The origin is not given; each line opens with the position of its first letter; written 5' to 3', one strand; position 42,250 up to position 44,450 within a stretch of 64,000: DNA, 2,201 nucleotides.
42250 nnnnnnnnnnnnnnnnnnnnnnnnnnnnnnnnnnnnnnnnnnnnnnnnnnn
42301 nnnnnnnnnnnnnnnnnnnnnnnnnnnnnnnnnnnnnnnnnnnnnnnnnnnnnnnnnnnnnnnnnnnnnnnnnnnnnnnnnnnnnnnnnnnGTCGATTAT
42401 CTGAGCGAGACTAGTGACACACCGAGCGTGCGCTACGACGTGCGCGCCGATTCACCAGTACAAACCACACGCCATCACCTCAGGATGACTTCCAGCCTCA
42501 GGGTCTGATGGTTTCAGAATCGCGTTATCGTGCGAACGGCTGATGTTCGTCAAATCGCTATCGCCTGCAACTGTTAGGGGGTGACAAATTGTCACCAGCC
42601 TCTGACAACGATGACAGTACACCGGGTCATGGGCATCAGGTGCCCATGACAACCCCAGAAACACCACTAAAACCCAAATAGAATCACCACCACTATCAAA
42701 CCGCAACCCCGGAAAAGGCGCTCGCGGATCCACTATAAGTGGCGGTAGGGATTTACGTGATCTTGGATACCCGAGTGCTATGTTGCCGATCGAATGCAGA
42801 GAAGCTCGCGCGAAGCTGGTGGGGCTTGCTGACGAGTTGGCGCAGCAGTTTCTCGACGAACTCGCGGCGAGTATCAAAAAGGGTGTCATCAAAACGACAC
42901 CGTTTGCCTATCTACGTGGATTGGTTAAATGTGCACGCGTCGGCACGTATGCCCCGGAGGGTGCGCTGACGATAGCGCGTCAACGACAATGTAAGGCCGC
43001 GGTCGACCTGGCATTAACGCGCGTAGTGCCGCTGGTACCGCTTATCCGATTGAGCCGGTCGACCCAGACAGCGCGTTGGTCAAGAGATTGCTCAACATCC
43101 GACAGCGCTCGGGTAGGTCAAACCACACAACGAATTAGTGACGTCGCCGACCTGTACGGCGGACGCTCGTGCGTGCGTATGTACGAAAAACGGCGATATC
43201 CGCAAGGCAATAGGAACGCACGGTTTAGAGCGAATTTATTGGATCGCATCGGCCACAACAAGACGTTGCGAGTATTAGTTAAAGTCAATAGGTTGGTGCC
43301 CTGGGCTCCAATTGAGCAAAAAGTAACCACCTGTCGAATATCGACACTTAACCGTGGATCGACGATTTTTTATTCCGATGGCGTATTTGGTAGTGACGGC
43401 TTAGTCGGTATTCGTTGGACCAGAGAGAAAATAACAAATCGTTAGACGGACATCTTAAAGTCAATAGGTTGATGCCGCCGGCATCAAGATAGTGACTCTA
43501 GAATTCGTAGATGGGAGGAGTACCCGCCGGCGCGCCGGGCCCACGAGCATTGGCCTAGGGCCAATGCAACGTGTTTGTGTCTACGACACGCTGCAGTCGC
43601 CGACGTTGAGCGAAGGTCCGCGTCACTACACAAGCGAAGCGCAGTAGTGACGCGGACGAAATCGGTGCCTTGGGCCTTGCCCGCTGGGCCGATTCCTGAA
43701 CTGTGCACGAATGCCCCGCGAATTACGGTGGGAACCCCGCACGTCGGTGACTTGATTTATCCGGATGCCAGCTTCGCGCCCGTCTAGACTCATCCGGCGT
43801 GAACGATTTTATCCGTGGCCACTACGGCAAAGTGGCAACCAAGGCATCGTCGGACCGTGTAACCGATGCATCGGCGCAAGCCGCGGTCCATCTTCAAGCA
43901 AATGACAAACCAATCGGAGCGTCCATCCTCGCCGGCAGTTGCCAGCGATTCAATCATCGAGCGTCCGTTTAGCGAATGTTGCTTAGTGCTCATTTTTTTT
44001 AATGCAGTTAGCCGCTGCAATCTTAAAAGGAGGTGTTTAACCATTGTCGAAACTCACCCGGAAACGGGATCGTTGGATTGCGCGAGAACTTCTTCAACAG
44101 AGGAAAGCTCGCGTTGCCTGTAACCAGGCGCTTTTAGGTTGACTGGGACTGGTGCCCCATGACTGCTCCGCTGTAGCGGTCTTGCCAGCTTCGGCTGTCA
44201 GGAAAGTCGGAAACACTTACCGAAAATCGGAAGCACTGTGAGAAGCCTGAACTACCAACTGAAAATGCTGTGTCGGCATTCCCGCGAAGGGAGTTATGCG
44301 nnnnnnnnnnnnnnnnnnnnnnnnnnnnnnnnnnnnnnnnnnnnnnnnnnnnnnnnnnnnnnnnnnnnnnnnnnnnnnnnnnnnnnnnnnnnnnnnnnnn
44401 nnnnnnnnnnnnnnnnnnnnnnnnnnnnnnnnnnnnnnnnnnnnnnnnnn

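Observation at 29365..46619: ~17 kb tRNA-Val(CAC)-integrated genomic island with intact att repeats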

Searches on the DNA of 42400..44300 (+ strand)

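Call 30: search_dna_similar(query=window:42400-44240:+, collection=plasmids, mode=distant, max_rows=10)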
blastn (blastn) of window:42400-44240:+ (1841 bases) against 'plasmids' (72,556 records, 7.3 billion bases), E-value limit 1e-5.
No match.

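Call 81: search_rna_families(source=window, start=43200, end=44300, threshold=evalue, max_evalue=1)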
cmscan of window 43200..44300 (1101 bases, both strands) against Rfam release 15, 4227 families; matches with E-value up to 1: 0.
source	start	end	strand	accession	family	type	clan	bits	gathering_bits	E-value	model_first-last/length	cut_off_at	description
